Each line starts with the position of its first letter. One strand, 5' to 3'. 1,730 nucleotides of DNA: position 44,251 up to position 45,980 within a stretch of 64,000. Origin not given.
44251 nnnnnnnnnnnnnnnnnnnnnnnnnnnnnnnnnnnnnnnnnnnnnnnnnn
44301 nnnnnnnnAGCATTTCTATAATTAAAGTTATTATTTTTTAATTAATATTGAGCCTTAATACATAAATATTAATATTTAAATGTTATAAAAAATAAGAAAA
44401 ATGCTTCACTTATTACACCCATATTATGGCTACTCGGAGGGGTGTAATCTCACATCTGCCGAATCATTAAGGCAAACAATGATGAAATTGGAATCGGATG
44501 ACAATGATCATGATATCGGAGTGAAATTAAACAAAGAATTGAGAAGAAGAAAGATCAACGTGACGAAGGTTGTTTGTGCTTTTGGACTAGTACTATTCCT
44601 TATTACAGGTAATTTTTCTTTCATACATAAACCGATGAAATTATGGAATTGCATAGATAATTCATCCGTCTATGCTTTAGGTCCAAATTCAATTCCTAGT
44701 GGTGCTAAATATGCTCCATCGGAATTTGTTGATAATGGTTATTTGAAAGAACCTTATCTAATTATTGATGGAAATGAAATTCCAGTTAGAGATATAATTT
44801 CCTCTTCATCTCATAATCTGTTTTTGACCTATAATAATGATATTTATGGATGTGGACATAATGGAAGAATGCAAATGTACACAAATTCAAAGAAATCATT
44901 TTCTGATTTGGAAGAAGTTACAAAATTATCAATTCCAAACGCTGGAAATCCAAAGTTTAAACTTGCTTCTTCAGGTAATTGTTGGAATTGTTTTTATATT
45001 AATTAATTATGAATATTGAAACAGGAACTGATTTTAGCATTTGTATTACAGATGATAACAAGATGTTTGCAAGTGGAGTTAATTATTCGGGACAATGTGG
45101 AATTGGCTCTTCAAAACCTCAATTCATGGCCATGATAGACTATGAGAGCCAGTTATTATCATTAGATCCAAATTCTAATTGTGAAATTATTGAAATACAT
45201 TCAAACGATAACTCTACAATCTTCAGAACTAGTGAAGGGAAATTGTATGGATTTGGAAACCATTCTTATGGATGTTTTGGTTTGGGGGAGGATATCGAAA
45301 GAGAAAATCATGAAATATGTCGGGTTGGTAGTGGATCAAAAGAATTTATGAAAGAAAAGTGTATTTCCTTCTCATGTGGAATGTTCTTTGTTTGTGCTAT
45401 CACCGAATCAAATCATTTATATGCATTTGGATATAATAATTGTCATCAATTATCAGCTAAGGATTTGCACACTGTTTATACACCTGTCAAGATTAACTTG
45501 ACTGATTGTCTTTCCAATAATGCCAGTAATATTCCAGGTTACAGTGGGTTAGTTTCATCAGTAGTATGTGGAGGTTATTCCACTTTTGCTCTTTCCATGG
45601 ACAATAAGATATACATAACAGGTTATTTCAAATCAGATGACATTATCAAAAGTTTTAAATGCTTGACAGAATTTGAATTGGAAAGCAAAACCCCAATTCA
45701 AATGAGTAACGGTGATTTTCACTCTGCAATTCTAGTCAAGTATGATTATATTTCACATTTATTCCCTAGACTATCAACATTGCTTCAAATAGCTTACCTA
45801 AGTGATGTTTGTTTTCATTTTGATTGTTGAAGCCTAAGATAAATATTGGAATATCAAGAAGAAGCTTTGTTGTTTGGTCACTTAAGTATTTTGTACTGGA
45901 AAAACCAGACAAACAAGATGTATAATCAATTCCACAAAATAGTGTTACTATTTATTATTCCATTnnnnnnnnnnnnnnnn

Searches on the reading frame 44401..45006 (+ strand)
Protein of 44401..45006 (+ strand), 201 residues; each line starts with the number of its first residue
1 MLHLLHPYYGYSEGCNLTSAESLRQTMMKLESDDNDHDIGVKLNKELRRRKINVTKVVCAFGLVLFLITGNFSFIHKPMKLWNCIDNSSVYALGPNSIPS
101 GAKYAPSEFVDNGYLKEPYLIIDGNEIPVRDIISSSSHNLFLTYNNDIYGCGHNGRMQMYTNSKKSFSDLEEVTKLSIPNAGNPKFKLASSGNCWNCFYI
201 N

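Call 42: search_protein_families(library=pfam, proteins=[window:44401-45006:+], max_evalue=0.001)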
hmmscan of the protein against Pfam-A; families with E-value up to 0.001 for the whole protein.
window:44401-45006:+ (201 aa): 1 family
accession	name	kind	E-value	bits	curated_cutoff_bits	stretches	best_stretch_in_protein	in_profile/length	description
PF13540.12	RCC1_2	-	0.00011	22.3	22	1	134-155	6-27/30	Regulator of chromosome condensation (RCC1) repeat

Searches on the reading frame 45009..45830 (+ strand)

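Call 42: search_protein_families(library=pfam, proteins=[window:45009-45830:+], max_evalue=0.001)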
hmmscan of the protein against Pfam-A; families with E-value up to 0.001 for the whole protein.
window:45009-45830:+ (273 aa): 5 families
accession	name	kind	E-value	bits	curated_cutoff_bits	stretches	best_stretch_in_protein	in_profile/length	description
PF25390.1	WD40_RLD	-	1.1e-29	104.3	150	1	2-164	199-347/363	RCC1-like domain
PF13540.12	RCC1_2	-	1e-20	73.3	22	1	119-147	2-30/30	Regulator of chromosome condensation (RCC1) repeat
PF00415.24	RCC1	-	2.5e-14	54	21.7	0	76-131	1-50/50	Regulator of chromosome condensation (RCC1) repeat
PF25384.1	Alsin_RLD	-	4.6e-05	23.3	100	1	77-201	242-352/405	Alsin RCC1-like domain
PF03785.20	Peptidase_C25_C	-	0.00019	21.7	25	0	1-32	19-51/79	Peptidase family C25, C terminal ig-like domain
